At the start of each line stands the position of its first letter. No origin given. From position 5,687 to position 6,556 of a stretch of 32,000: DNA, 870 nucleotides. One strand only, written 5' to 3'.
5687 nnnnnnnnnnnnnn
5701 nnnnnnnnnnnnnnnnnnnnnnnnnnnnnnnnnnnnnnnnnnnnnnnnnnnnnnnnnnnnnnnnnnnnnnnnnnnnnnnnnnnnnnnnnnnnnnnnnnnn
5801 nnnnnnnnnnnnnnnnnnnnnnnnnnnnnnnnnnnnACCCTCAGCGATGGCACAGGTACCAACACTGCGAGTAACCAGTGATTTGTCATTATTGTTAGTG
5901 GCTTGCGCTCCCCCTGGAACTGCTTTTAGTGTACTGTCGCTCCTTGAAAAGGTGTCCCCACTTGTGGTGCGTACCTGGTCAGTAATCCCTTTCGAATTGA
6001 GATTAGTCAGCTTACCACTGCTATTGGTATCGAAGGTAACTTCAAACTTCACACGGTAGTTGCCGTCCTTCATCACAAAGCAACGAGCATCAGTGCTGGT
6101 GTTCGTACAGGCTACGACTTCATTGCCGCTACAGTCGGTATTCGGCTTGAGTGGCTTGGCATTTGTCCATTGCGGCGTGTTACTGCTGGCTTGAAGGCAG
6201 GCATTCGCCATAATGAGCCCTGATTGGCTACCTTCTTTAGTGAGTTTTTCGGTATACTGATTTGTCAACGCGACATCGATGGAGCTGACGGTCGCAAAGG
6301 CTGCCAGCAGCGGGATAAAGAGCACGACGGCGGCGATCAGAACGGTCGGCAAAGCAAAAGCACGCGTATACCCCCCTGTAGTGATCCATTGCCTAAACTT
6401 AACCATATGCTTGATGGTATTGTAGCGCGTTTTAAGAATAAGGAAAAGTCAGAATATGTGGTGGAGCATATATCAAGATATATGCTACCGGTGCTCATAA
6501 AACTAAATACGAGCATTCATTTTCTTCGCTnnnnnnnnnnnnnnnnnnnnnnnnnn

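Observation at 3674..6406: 910-aa protein with 13 RCC1 repeats and a pilin/PilX-like N-terminus: candidate pilus-displayed adhesin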

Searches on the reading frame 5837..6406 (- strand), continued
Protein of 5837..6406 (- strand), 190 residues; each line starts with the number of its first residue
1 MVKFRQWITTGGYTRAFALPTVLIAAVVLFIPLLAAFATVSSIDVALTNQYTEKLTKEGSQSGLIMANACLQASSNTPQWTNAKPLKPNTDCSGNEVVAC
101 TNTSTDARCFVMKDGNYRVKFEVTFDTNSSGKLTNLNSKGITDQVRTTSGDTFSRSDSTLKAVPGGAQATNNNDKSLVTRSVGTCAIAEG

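Call 49: search_protein_families(library=ncbifam, proteins=[L051:12286-12717:+, L051:12683-13543:+, L043:6836-7690:+, L043:7687-9963:+, L019:9522-10034:-, L019:8696-9571:-, L024:14543-14983:+, L024:14934-15779:+, L062:9073-9915:+], max_evalue=0.1)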
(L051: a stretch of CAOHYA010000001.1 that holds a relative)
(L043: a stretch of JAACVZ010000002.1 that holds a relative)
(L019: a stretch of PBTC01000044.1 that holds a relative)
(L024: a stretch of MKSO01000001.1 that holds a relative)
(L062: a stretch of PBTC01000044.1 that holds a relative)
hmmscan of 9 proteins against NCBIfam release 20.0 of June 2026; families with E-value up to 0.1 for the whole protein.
L051:12286-12717:+ (143 aa): 2 families
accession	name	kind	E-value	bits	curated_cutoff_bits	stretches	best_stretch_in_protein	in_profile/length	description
NF041013.1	T4P_ComGE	equivalog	0.0038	17.3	49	1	16-73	2-59/83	competence type IV pilus minor pilin ComGE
TIGR02532.1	IV_pilin_GFxxxE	domain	0.05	13.5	16.3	1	18-38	2-22/24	prepilin-type N-terminal cleavage/methylation domain-containing protein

L051:12683-13543:+ (286 aa): 7 families
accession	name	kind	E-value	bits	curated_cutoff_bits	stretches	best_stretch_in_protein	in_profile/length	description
TIGR01708.2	typeII_sec_gspH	equivalog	2.1e-06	27.8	80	1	14-98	2-84/169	type II secretion system minor pseudopilin GspH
TIGR01710.1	typeII_sec_gspG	equivalog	0.00089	19.3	88.85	1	15-69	2-55/134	type II secretion system major pseudopilin GspG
NF038304.1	EPS_HpsC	equivalog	0.0019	17.8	200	1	4-69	11-76/318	hormogonium polysaccharide secretion pseudopilin HpsC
NF041013.1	T4P_ComGE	equivalog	0.004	17.2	49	1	12-64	2-54/83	competence type IV pilus minor pilin ComGE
NF040982.1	ComGD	equivalog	0.0092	16.4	70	1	14-41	2-29/139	competence type IV pilus minor pilin ComGD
NF040999.1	pilin_ComGC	equivalog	0.012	15.7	75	1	14-53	2-40/84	competence type IV pilus major pilin ComGC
TIGR02532.1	IV_pilin_GFxxxE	domain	0.022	14.6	16.3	1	14-23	2-11/24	prepilin-type N-terminal cleavage/methylation domain-containing protein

L043:6836-7690:+ (284 aa): 5 families
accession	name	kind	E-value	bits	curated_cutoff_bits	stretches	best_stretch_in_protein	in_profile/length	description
NF038304.1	EPS_HpsC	equivalog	0.0028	17.3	200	1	8-65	12-69/318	hormogonium polysaccharide secretion pseudopilin HpsC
TIGR01708.2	typeII_sec_gspH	equivalog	0.0066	16.4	80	1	17-56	2-41/169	type II secretion system minor pseudopilin GspH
NF040982.1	ComGD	equivalog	0.028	14.8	70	1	17-44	2-28/139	competence type IV pilus minor pilin ComGD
NF007848.0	PRK10557.1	equivalog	0.047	13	120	0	13-80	7-73/192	prepilin peptidase-dependent protein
NF041002.1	pilin_ComGF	equivalog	0.072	13.3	80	0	17-76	2-59/139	competence type IV pilus minor pilin ComGF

L043:7687-9963:+ (758 aa): 2 families
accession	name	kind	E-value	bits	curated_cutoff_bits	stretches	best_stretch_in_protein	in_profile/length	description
NF052521.1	TafC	equivalog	1.3e-05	24.5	410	1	544-755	144-362/373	TafC family fimbrial protein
TIGR02532.1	IV_pilin_GFxxxE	domain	0.00014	21.6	16.3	1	4-27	1-24/24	prepilin-type N-terminal cleavage/methylation domain-containing protein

L019:9522-10034:- (170 aa): 6 families
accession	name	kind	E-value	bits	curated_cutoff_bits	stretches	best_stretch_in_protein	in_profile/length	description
TIGR02523.1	type_IV_pilV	equivalog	3.9e-05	24.2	52.2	1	49-114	2-67/139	type IV pilus modification protein PilV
NF041013.1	T4P_ComGE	equivalog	0.001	19.1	49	1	46-104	1-59/83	competence type IV pilus minor pilin ComGE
TIGR02532.1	IV_pilin_GFxxxE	domain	0.0015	18.3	16.3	1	49-70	2-23/24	prepilin-type N-terminal cleavage/methylation domain-containing protein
NF007800.0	PRK10506.1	equivalog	0.011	15.6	158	1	45-105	5-61/163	prepilin peptidase-dependent protein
NF038304.1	EPS_HpsC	equivalog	0.015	14.8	200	1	40-69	12-41/318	hormogonium polysaccharide secretion pseudopilin HpsC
NF040982.1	ComGD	equivalog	0.031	14.7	70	1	49-77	2-29/139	competence type IV pilus minor pilin ComGD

L019:8696-9571:- (291 aa): 9 families
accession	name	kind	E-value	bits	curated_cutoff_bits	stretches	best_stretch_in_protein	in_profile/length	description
NF038304.1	EPS_HpsC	equivalog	0.00013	21.6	200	1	11-75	14-78/318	hormogonium polysaccharide secretion pseudopilin HpsC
TIGR01708.2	typeII_sec_gspH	equivalog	0.0015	18.5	80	1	18-78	2-58/169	type II secretion system minor pseudopilin GspH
TIGR01711.1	gspJ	equivalog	0.02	14.7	64.85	1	19-75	2-58/192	type II secretion system minor pseudopilin GspJ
TIGR02523.1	type_IV_pilV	equivalog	0.027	15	52.2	1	18-72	2-58/139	type IV pilus modification protein PilV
TIGR02532.1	IV_pilin_GFxxxE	domain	0.028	14.3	16.3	1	18-27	2-11/24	prepilin-type N-terminal cleavage/methylation domain-containing protein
NF040982.1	ComGD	equivalog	0.041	14.3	70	0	18-36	2-20/139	competence type IV pilus minor pilin ComGD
NF040999.1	pilin_ComGC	equivalog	0.065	13.4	75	0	18-32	2-16/84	competence type IV pilus major pilin ComGC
NF007862.0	PRK10574.1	equivalog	0.069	13.3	138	0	16-72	3-60/145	prepilin peptidase-dependent pilin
NF003155.0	PRK04125.1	equivalog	0.088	12.6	136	0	10-52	82-124/141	antiholin-like murein hydrolase modulator LrgA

L024:14543-14983:+ (146 aa): 2 families
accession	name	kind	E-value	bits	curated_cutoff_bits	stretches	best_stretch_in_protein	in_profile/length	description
TIGR02532.1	IV_pilin_GFxxxE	domain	0.00093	19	16.3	1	21-43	2-24/24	prepilin-type N-terminal cleavage/methylation domain-containing protein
TIGR02523.1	type_IV_pilV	equivalog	0.031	14.8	52.2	1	21-76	2-57/139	type IV pilus modification protein PilV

L024:14934-15779:+ (281 aa): 5 families
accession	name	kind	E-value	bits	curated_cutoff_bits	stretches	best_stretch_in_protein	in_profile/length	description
NF038304.1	EPS_HpsC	equivalog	2e-05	24.3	200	1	6-175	10-168/318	hormogonium polysaccharide secretion pseudopilin HpsC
TIGR01708.2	typeII_sec_gspH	equivalog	0.018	15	80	1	17-67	2-52/169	type II secretion system minor pseudopilin GspH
NF040982.1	ComGD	equivalog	0.056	13.9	70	0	17-39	2-24/139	competence type IV pilus minor pilin ComGD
TIGR02532.1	IV_pilin_GFxxxE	domain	0.075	12.9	16.3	1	16-26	1-11/24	prepilin-type N-terminal cleavage/methylation domain-containing protein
NF040999.1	pilin_ComGC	equivalog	0.097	12.9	75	0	17-34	2-19/84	competence type IV pilus major pilin ComGC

L062:9073-9915:+ (280 aa): 7 families
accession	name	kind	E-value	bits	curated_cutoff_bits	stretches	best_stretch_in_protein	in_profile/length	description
TIGR01710.1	typeII_sec_gspG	equivalog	1.8e-07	31.3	88.85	1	22-83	1-62/134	type II secretion system major pseudopilin GspG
TIGR01708.2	typeII_sec_gspH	equivalog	5.5e-07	29.7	80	1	21-78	1-58/169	type II secretion system minor pseudopilin GspH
TIGR02532.1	IV_pilin_GFxxxE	domain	1.6e-05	24.6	16.3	1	22-44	2-24/24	prepilin-type N-terminal cleavage/methylation domain-containing protein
NF007862.0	PRK10574.1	equivalog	7.5e-05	22.9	138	1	21-66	4-46/145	prepilin peptidase-dependent pilin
NF041775.1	typeIV_PilA_Myxo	equivalog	0.00013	22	400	1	21-69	10-58/214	type IV pilin protein PilA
NF007800.0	PRK10506.1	equivalog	0.008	16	158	1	21-74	8-58/163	prepilin peptidase-dependent protein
NF040999.1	pilin_ComGC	equivalog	0.055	13.7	75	1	22-44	2-24/84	competence type IV pilus major pilin ComGC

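Call 70: search_protein_families(library=pfam, proteins=[L043:7687-9963:+, L043:10016-10957:+, L051:9995-12280:+, L019:9956-12217:+, L024:9908-12232:+, L024:12947-14539:+], max_evalue=0.001)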
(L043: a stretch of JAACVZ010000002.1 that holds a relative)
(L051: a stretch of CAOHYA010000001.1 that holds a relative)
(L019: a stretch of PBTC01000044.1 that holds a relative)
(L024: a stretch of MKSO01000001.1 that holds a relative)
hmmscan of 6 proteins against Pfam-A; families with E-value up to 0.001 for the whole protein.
L043:7687-9963:+ (758 aa): 4 families
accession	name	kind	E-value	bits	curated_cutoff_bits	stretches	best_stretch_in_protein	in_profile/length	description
PF13385.13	Laminin_G_3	-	5.1e-24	85.6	27.6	1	589-750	1-151/151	Concanavalin A-like lectin/glucanases superfamily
PF07679.22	I-set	-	9.3e-07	29.3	23.7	1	132-214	1-86/90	Immunoglobulin I-set domain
PF07963.17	N_methyl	-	0.00013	21.8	21.2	1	1-26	1-26/27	Prokaryotic N-terminal methylation motif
PF13927.12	Ig_3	-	0.00048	21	30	0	132-205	2-78/78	Immunoglobulin domain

L043:10016-10957:+ (313 aa): 2 families
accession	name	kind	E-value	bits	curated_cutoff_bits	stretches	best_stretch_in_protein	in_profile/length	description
PF07484.17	Collar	-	2.2e-17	63.2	24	1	170-218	9-56/57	Phage Tail Collar Domain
PF21939.1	Gp10_C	-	3.5e-09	38.2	27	1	214-310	33-136/139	Baseplate structural protein Gp10, C-terminal domain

L051:9995-12280:+ (761 aa): 7 families
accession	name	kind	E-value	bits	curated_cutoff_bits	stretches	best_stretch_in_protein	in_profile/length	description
PF25390.1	WD40_RLD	-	3.5e-53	181.7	150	2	182-447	43-288/363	RCC1-like domain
PF00415.24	RCC1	-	2.4e-45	153.3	21.7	4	369-411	2-41/50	Regulator of chromosome condensation (RCC1) repeat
PF00652.28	Ricin_B_lectin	-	4.8e-25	88.6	29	2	443-562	5-121/126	Ricin-type beta-trefoil lectin domain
PF13540.12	RCC1_2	-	2.6e-23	81.6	22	1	708-735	3-30/30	Regulator of chromosome condensation (RCC1) repeat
PF14200.12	RicinB_lectin_2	-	7.8e-14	52.6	25.6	2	521-594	2-76/89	Ricin-type beta-trefoil lectin domain-like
PF20082.4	DUF6476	-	9.5e-05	22.7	24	0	691-727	40-76/91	Family of unknown function (DUF6476)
PF25384.1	Alsin_RLD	-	0.00037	20.4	100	0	670-741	243-312/405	Alsin RCC1-like domain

L019:9956-12217:+ (753 aa): 7 families
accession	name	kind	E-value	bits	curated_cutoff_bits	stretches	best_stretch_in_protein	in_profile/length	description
PF25390.1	WD40_RLD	-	4.3e-56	191.2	150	3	566-740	185-343/363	RCC1-like domain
PF00415.24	RCC1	-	4.9e-44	149.1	21.7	5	661-711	1-50/50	Regulator of chromosome condensation (RCC1) repeat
PF00652.28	Ricin_B_lectin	-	1e-24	87.6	29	1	442-564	6-126/126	Ricin-type beta-trefoil lectin domain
PF13540.12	RCC1_2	-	1.5e-24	85.5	22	1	699-727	2-30/30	Regulator of chromosome condensation (RCC1) repeat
PF14200.12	RicinB_lectin_2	-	3.6e-14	53.7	25.6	3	444-511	21-89/89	Ricin-type beta-trefoil lectin domain-like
PF25384.1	Alsin_RLD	-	4.2e-07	30.1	100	0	656-733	237-312/405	Alsin RCC1-like domain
PF20082.4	DUF6476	-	1.1e-06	28.9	24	0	683-718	40-75/91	Family of unknown function (DUF6476)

L024:9908-12232:+ (774 aa): 7 families
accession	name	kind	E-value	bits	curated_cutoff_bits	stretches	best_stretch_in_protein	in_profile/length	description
PF25390.1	WD40_RLD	-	1.2e-59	202.9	150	2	201-477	46-306/363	RCC1-like domain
PF00415.24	RCC1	-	4.8e-47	158.8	21.7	3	384-426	2-41/50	Regulator of chromosome condensation (RCC1) repeat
PF13540.12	RCC1_2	-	1.2e-25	89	22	2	720-748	2-30/30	Regulator of chromosome condensation (RCC1) repeat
PF00652.28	Ricin_B_lectin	-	5.7e-24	85.1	29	1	456-583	3-126/126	Ricin-type beta-trefoil lectin domain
PF14200.12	RicinB_lectin_2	-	7.1e-16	59.1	25.6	2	536-589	1-58/89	Ricin-type beta-trefoil lectin domain-like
PF25384.1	Alsin_RLD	-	4.5e-05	23.4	100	0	676-754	236-312/405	Alsin RCC1-like domain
PF20082.4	DUF6476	-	4.7e-05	23.7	24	0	706-741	42-77/91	Family of unknown function (DUF6476)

L024:12947-14539:+ (530 aa): 7 families
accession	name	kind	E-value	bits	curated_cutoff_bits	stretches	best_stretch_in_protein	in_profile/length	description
PF25390.1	WD40_RLD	-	8.2e-47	160.7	150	3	353-516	191-342/363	RCC1-like domain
PF00415.24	RCC1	-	5e-35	120.3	21.7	4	491-516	1-26/50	Regulator of chromosome condensation (RCC1) repeat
PF13540.12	RCC1_2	-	1e-25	89.2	22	1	476-504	2-30/30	Regulator of chromosome condensation (RCC1) repeat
PF00652.28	Ricin_B_lectin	-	1e-24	87.5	29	1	221-341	9-126/126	Ricin-type beta-trefoil lectin domain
PF14200.12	RicinB_lectin_2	-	1.2e-14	55.1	25.6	2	295-347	2-58/89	Ricin-type beta-trefoil lectin domain-like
PF20082.4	DUF6476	-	6.9e-06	26.3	24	0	462-495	42-75/91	Family of unknown function (DUF6476)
PF25384.1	Alsin_RLD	-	0.00083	19.2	100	0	449-509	252-311/405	Alsin RCC1-like domain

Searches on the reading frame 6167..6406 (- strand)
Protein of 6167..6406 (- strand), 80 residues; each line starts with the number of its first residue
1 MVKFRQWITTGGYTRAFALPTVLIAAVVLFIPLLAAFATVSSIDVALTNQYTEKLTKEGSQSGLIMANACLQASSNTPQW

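Call 44: search_protein_families(library=pfam, proteins=[window:6167-6406:-], max_evalue=10)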
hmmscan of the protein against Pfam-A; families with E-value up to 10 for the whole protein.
seq(80 aa): 1 family
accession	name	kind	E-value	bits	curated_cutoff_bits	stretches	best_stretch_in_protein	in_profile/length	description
PF23113.1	MARCHF6_C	-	0.0015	18.8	28.8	1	13-45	105-137/180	E3 ubiquitin-protein ligase MARCHF6-like, C-terminal domain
